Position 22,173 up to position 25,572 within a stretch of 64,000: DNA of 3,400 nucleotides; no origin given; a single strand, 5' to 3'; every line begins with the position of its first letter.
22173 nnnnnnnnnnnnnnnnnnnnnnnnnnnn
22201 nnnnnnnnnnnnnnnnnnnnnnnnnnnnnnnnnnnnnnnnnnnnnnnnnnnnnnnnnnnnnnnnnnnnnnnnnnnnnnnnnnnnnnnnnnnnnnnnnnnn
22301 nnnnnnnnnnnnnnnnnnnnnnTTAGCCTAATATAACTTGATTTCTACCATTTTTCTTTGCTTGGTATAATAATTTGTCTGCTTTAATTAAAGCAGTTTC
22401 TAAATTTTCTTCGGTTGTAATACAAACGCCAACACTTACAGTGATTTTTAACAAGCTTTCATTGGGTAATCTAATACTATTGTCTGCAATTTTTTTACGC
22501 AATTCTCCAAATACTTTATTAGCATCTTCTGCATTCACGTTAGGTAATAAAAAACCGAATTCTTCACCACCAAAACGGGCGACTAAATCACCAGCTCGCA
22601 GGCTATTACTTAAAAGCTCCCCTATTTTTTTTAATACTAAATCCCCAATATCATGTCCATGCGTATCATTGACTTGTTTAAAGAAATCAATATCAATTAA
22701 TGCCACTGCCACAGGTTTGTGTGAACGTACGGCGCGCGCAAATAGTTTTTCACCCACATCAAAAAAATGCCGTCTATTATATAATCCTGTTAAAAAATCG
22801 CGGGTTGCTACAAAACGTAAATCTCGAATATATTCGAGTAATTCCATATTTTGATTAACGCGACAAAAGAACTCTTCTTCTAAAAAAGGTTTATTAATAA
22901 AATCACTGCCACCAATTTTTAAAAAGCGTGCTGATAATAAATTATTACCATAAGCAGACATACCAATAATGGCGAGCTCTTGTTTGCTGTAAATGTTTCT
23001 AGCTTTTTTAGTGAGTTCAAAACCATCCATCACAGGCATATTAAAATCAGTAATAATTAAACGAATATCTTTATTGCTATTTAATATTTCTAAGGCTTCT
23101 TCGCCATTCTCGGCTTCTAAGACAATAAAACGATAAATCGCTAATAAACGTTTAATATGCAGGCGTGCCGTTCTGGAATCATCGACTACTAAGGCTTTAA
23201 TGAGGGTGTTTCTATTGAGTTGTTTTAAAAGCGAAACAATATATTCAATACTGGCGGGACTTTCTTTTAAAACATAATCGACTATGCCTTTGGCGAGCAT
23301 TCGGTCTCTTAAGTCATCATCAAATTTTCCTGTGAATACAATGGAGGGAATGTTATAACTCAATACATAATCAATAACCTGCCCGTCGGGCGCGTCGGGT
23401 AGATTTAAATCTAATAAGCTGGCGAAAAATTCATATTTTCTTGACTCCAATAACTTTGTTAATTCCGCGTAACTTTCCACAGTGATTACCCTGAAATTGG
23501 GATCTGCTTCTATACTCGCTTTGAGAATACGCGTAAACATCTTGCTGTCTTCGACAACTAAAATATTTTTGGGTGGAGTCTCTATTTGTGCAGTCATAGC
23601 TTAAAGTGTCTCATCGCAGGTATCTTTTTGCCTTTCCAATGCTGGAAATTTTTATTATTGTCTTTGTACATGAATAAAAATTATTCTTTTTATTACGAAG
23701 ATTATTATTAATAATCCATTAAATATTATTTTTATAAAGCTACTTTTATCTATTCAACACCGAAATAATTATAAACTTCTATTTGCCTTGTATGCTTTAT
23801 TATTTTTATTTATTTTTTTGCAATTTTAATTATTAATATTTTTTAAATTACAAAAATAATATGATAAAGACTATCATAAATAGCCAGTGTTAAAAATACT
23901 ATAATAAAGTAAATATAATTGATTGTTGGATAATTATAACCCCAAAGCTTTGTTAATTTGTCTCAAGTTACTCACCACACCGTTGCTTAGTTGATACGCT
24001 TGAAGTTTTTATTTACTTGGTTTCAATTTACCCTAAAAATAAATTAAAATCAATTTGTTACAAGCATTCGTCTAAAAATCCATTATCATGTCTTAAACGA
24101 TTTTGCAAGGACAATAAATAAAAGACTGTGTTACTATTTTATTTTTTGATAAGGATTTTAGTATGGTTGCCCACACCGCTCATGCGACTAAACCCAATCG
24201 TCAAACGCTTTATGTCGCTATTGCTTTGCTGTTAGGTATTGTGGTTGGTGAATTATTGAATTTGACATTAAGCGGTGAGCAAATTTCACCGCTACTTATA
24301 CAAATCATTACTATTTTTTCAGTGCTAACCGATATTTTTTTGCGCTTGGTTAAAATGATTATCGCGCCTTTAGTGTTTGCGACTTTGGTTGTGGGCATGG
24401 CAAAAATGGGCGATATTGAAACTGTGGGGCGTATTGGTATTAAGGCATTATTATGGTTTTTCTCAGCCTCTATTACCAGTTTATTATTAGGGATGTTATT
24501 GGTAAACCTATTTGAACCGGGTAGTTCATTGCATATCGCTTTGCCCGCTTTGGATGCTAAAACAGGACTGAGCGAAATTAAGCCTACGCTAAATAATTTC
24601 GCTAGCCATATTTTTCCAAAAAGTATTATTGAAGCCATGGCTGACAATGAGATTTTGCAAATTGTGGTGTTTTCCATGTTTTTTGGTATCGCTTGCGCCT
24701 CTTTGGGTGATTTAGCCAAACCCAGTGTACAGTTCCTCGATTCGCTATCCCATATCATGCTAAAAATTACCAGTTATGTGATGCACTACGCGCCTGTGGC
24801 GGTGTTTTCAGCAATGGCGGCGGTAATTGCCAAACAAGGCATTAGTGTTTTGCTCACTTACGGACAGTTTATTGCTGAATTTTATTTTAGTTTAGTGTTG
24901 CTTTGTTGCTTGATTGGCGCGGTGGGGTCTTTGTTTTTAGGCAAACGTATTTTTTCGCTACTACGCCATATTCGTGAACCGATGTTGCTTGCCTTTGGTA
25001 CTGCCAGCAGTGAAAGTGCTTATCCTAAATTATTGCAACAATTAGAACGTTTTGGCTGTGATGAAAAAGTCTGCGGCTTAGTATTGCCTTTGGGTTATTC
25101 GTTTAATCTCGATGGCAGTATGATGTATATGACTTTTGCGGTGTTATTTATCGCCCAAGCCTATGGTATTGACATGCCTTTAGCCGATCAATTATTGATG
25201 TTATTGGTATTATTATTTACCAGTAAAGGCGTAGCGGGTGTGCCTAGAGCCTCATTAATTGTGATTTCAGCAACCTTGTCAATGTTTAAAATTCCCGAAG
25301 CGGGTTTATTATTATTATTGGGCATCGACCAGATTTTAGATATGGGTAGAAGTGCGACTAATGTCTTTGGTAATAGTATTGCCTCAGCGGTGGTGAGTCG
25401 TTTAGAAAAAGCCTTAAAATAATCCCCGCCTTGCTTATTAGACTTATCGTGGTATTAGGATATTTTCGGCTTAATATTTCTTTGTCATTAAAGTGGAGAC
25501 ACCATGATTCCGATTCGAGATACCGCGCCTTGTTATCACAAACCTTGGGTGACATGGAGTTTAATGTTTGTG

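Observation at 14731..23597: Wsp-like chemosensory pathway wired to a diguanylate cyclase, with a hemerythrin-domain chemoreceptor as input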

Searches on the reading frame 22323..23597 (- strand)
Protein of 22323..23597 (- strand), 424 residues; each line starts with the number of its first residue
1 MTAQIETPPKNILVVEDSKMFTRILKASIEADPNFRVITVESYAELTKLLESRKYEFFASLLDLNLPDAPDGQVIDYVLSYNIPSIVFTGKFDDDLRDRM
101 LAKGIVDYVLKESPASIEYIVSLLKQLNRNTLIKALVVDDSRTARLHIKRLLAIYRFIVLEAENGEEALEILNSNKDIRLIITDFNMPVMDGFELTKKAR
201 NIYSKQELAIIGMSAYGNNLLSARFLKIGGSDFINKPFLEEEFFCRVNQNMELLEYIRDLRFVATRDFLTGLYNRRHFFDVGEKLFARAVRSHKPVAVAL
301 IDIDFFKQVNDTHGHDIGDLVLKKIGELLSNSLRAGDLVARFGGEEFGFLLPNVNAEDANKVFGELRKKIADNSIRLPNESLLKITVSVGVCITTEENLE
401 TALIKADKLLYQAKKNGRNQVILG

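Call 3: search_protein_families(library=pfam, proteins=[window:22323-23597:-], max_evalue=0.01)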
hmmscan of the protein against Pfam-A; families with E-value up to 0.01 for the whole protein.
window:22323-23597:- (424 aa): 2 families
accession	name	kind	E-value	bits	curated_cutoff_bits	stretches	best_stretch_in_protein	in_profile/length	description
PF00990.26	GGDEF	-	5.2e-45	153.5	23.8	1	264-420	1-161/161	Diguanylate cyclase, GGDEF domain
PF00072.30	Response_reg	-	1.9e-32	112.2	30.2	2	136-244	2-107/111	Response regulator receiver domain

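Call 4: search_protein_families(library=ncbifam, proteins=[window:22323-23597:-], max_evalue=0.01)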
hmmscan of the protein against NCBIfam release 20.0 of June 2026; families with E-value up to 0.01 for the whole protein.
window:22323-23597:- (424 aa): 109 families (the best 25 are shown)
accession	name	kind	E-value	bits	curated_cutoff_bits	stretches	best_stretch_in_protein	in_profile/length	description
NF050064.1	BlResRespRegCbrR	equivalog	1.3e-86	291.2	600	1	10-421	3-411/415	bile resistance response regulator CbrR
NF047654.1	DiguCycDgcRLepto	equivalog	8.7e-64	215.2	500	2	134-422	4-294/295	diguanylate cyclase DgcR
NF007135.0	PRK09581.1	equivalog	4.5e-63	213.6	474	2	263-422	291-453/457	PleD family two-component system response regulator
TIGR00254.1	GGDEF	domain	6.4e-51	172.4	37.4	1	261-422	2-165/168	diguanylate cyclase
NF038266.1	diguan_SiaD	equivalog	8.2e-48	163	290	1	253-421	83-252/252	biofilm regulation diguanylate cyclase SiaD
NF007380.0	PRK09894.1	equivalog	8e-41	140.3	256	1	261-423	126-286/296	diguanylate cyclase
NF041606.1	dguan_cyc_DgcA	equivalog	2.3e-38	132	370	1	263-423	177-338/340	diguanylate cyclase DgcA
NF011955.1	PRK15426.1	equivalog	4.3e-37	127.5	408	1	248-423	384-560/564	cellulose biosynthesis regulator diguanylate cyclase DgcQ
NF007423.1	PRK09966.1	equivalog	5.2e-37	127.7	325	1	258-414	233-390/390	diguanylate cyclase DgcN/YfiN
NF007298.0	PRK09776.1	equivalog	6.2e-33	113.8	1135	1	257-422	677-843/1111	diguanylate cyclase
NF007599.0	PRK10245.1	equivalog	1.3e-32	112.7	402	1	250-420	196-366/371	diguanylate cyclase AdrA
NF047872.1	GGDEF_GdpS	equivalog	6.3e-31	107.8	400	1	265-422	188-348/355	GGDEF domain-containing protein GdpS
NF051473.1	DigCycDgcsShew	equivalog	7.1e-28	97.8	400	1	264-420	135-287/291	diguanylate cyclase DgcS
NF045675.1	PhdiestaseDibA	equivalog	1.7e-26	92.7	980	1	258-420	197-360/623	phosphodiesterase DibA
NF040885.1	diguan_DgcJ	equivalog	3.8e-26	91.9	500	1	266-419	343-491/493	diguanylate cyclase DgcJ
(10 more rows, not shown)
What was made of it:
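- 22323..23597 (-): Response-regulator diguanylate cyclase, REC-REC-GGDEF, 424 aa. REC1 is at 23220-23570, REC2 at 22848-23201, GGDEF at 22338-22808. Pfam and NCBIfam hits (calls 3, 4).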

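Call 35: search_solved_structures(query=window:22323-23597:-, show_alignments=3, max_evalue=1e-20)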
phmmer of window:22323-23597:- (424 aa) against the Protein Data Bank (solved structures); distinct sequences matched with E-value up to 1e-20: 37.
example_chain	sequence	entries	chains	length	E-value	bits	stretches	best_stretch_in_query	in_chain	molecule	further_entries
3luf_A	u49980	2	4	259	5.8e-50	173.7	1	10-257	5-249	Two-component system response regulator/GGDEF domain protein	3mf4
9g85_A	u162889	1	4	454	1.3e-46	162.6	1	135-422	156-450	Response regulator PleD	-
2wb4_A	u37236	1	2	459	1.4e-46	162.5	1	135-422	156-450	DIGUANYLATE CYCLASE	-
9g86_A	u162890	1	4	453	1.4e-46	162.5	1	135-422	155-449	Response regulator PleD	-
1w25_A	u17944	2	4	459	1.5e-46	162.4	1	135-422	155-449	STALKED-CELL DIFFERENTIATION CONTROLLING PROTEIN | RESPONSE REGULATOR PLED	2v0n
6zxm_A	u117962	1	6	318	1.4e-43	152.7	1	134-422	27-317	Putative GGDEF/response regulator receiver domain protein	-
6zxc_A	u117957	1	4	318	1.2e-41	146.3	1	134-422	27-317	Putative GGDEF/response regulator receiver domain protein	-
6zxb_A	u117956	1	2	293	1.3e-41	146.1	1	134-422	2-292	Putative GGDEF/response regulator receiver domain protein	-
3i5a_A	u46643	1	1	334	5.7e-32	114.4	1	180-424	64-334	Response regulator/GGDEF domain protein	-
3bre_A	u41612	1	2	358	1.7e-29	106.3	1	242-422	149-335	Probable two-component response regulator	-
4wxo_A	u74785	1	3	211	2.6e-29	105.7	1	253-420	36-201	Uncharacterized protein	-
5euh_A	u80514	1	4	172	5.7e-29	104.6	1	265-423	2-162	Putative GGDEF domain membrane protein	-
4wxw_A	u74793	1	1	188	1.8e-28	102.9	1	263-420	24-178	Uncharacterized protein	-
7e6g_A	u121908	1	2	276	6.8e-28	101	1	244-422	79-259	Putative GGDEF domain protein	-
3ign_A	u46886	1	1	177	1.3e-27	100.1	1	262-423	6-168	Diguanylate cyclase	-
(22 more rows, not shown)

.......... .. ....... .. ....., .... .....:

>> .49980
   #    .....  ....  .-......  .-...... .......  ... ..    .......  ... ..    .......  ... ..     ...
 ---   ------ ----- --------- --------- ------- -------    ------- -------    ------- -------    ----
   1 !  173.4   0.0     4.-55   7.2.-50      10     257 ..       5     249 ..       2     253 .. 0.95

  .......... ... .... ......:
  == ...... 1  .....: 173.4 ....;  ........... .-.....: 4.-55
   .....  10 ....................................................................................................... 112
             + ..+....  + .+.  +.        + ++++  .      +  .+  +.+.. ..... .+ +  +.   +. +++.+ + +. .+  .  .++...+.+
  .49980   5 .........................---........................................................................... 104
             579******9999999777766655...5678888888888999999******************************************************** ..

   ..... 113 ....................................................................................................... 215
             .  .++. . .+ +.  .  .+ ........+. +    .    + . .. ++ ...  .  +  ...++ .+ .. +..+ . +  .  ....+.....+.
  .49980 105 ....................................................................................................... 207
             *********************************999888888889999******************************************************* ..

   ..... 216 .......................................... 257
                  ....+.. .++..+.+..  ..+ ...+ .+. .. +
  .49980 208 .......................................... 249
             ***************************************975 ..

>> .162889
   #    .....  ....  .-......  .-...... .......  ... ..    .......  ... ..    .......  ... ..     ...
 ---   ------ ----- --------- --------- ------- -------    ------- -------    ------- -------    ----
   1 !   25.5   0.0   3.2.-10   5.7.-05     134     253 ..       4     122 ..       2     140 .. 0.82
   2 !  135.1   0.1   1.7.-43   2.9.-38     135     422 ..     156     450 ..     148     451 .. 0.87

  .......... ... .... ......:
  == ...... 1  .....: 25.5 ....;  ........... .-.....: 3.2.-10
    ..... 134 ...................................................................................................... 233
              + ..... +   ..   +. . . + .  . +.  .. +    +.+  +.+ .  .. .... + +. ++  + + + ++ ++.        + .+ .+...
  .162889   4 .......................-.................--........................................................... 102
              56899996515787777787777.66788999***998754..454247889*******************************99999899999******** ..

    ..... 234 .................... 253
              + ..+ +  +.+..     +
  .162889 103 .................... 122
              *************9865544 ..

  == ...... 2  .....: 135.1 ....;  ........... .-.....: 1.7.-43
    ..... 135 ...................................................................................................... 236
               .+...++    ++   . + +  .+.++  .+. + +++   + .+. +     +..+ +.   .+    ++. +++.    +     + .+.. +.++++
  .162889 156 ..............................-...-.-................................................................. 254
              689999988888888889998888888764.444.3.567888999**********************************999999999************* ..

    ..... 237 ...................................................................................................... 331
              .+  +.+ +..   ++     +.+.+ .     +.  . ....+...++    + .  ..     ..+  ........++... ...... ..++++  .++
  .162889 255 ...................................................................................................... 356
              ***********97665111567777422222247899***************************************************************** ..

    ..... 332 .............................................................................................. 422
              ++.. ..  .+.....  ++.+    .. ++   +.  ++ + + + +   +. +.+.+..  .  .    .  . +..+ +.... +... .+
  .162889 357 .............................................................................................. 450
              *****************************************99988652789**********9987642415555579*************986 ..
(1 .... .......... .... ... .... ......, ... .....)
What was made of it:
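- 22323..23597 (-): Best PDB matches are 3LUF (REC-REC, 174 bits) and PleD (162 bits); WspR scores 106-114 bits (call 35).
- On Wsp system (ACF class): It scores 106-114 bits to WspR structures against 162-174 bits to PleD and 3LUF (call 35).
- On PleD / CbrR REC-REC-GGDEF response regulators: The architecture is shared, but the second receiver is intact here and degenerate in PleD (call 35).
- Closest known: PleD / CbrR / 3LUF-type REC-REC-GGDEF response regulators. Different: Unlike PleD, whose second receiver has Asn at the acceptor position (alignment in call 35), both receivers here keep the full phospho-acceptor pocket.
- The cyclase has two receivers and is closer to 3LUF and PleD than to WspR (call 35).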

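Call 57: find_homologous_proteins(query=window:22323-23597:-)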
Query window:22323-23597:- (424 aa): 7722 proteins with E <= 0.001 among 8000 candidates; the best 120 are listed.
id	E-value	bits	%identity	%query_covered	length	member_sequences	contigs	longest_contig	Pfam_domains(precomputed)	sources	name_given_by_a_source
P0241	1.3e-271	918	100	100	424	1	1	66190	PF00990.27,PF00072.31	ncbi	ncbi:MAG: diguanylate cyclase [Methylococcaceae bacterium]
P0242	2.6e-262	888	96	100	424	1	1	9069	PF00990.27,PF00072.31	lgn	-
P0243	3.7e-236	802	86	100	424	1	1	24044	PF00990.27,PF00072.31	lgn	-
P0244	3.6e-234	795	86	100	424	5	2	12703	PF00990.27,PF00072.31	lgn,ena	-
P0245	1.2e-219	747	80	100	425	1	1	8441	PF00990.27,PF00072.31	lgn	-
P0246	2.8e-214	730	77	100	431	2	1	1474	PF00990.27,PF00072.31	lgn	-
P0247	2.1e-213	727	78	100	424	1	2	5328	PF00990.27,PF00072.31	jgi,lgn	-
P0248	2.7e-209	713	77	98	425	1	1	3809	PF00990.27,PF00072.31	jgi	jgi:diguanylate cyclase (GGDEF)-like protein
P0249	2.3e-208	710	75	100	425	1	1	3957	PF00990.27,PF00072.31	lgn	-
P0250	8.9e-208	708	75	99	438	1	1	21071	PF00990.27,PF00072.31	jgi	jgi:diguanylate cyclase (GGDEF)-like protein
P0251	1.0e-206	705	75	99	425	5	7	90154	PF00990.27,PF00072.31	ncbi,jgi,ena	jgi:diguanylate cyclase (GGDEF)-like protein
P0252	2.6e-204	697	73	100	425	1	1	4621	PF00990.27,PF00072.31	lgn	-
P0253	4.5e-204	696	74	100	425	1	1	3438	PF00990.27,PF00072.31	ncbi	-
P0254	3.0e-202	690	74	100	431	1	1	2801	PF00990.27,PF00072.31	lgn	-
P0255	4.7e-202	689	73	100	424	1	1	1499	PF00990.27,PF00072.31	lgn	-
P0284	9.1e-154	530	58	99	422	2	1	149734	PF00990.27,PF00072.31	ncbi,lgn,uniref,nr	ncbi:GGDEF domain-containing response regulator [Psychromonas ossibalaenae]|uniref:GGDEF domain-cont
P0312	6.6e-139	481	51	97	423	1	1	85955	PF00990.27,PF00072.31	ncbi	ncbi:diguanylate cyclase [Thermodesulfobacteriota bacterium]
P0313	1.8e-137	477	52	98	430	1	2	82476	PF00990.27,PF00072.31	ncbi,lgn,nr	ncbi:MAG: diguanylate cyclase [Magnetococcales bacterium]|nr:diguanylate cyclase [Magnetococcales ba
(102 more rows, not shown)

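Call 58: find_encoding_contigs(protein=P0284, flank=10000, max_places=1)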
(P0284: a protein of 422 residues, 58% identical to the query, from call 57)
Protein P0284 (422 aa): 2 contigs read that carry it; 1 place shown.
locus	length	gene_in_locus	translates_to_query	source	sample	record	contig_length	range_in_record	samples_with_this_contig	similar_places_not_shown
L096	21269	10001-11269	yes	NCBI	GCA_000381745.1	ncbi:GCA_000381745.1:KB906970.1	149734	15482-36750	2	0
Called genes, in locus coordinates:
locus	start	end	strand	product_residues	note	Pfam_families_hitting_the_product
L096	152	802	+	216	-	PF03167:UDG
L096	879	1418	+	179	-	PF01814:Hemerythrin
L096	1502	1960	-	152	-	PF03652:RuvX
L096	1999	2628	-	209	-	PF02622:DUF179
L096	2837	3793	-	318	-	PF02951:GSH-S_N, PF02955:GSH-S_ATP, PF14398:ATPgrasp_YheCD, PF08443:RimK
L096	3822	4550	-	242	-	PF20260:PUA_4, PF04452:Methyltrans_RNA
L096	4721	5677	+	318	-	-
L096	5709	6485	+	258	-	PF06738:ThrE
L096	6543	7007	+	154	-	PF12821:ThrE_2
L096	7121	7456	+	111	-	PF02810:SEC-C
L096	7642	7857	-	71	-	-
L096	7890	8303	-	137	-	-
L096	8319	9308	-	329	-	PF10095:DUF2333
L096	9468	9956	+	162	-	PF00186:DHFR_1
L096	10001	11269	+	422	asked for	PF00072:Response_reg, PF00990:GGDEF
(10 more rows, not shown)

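Call 59: find_encoding_contigs(protein=P0312, flank=10000, max_places=1)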
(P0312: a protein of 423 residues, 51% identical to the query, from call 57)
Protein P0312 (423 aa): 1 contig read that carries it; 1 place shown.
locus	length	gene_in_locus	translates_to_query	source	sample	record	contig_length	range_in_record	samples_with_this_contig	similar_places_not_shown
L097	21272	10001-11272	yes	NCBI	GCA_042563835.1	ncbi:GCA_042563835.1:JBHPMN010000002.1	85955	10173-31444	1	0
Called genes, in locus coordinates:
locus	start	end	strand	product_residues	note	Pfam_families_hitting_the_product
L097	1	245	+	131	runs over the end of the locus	PF00034:Cytochrom_C, PF13442:Cytochrome_CBB3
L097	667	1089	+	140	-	PF00376:MerR, PF13411:MerR_1, PF09278:MerR-DNA-bind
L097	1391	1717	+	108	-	PF04945:YHS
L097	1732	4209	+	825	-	PF04945:YHS, PF19335:HMBD, PF00122:E1-E2_ATPase, PF00702:Hydrolase, PF08282:Hydrolase_3 (faint)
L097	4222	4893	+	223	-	PF04140:ICMT, PF04191:PEMT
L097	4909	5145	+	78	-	PF09851:SHOCT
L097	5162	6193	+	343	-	PF13493:DUF4118 (weak), PF00512:HisKA, PF02518:HATPase_c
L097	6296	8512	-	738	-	PF05226:CHASE2, PF00211:Guanylate_cyc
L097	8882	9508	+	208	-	-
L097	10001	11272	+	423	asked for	PF00072:Response_reg, PF00990:GGDEF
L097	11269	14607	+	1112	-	PF01627:Hpt, PF02895:H-kinase_dim, PF02518:HATPase_c, PF01584:CheW, PF00072:Response_reg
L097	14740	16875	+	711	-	PF14827:dCache_3, PF00015:MCPsignal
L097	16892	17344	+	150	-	PF01584:CheW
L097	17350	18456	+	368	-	PF00072:Response_reg, PF01339:CheB_methylest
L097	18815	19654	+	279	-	PF03705:CheR_N, PF01739:CheR, PF08241:Methyltransf_11 (weak), PF08242:Methyltransf_12 (faint), PF13649:Methyltransf_25 (faint)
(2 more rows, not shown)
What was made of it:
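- The cyclase-CheA pairing recurs in another phylum (call 59).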

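Call 60: find_encoding_contigs(protein=P0313, flank=10000, max_places=1)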
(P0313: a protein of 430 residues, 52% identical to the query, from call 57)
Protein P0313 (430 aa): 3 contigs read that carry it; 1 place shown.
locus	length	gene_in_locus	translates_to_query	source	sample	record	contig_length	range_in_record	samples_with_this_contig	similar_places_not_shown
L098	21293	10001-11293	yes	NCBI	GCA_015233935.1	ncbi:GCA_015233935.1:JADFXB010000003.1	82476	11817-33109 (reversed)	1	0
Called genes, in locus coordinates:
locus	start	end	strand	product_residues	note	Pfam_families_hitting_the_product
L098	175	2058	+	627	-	PF02518:HATPase_c (weak), PF13589:HATPase_c_3, PF00183:HSP90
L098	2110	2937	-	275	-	PF00583:Acetyltransf_1, PF13673:Acetyltransf_10, PF13508:Acetyltransf_7, PF18014:Acetyltransf_18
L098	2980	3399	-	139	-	-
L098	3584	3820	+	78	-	-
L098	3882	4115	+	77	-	-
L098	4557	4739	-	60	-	-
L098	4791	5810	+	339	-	PF01145:Band_7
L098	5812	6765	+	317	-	-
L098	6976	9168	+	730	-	PF00141:peroxidase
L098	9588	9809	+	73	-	PF00990:GGDEF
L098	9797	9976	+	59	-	PF00990:GGDEF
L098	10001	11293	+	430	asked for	PF00072:Response_reg, PF00990:GGDEF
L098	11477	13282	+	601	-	PF06980:DUF1302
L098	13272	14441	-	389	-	PF04909:Amidohydro_2 (weak)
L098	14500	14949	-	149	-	PF02639:DUF188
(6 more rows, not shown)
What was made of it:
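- Tried and rejected: Cyclase homologues in Psychromonas and Magnetococcales are orphans (calls 58, 60).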

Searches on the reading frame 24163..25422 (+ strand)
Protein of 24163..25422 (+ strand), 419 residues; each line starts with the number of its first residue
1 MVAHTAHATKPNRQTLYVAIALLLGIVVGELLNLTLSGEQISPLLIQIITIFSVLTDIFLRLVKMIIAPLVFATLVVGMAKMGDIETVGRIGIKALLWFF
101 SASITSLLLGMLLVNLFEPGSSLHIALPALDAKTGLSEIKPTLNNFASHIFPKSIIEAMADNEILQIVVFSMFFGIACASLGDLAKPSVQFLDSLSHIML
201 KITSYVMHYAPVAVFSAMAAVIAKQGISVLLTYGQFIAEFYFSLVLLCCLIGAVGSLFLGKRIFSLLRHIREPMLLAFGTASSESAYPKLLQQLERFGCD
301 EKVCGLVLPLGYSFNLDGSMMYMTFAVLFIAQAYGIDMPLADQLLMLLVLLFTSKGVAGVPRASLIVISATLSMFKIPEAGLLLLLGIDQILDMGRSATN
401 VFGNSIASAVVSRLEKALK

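Call 12: search_protein_families(library=pfam, proteins=[window:24163-25422:+], max_evalue=0.001)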
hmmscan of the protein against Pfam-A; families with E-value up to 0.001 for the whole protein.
window:24163-25422:+ (419 aa): 1 family
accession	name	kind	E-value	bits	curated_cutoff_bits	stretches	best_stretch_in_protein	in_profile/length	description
PF00375.23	SDF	-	7.9e-108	361.4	27.9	1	17-413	4-386/387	Sodium:dicarboxylate symporter family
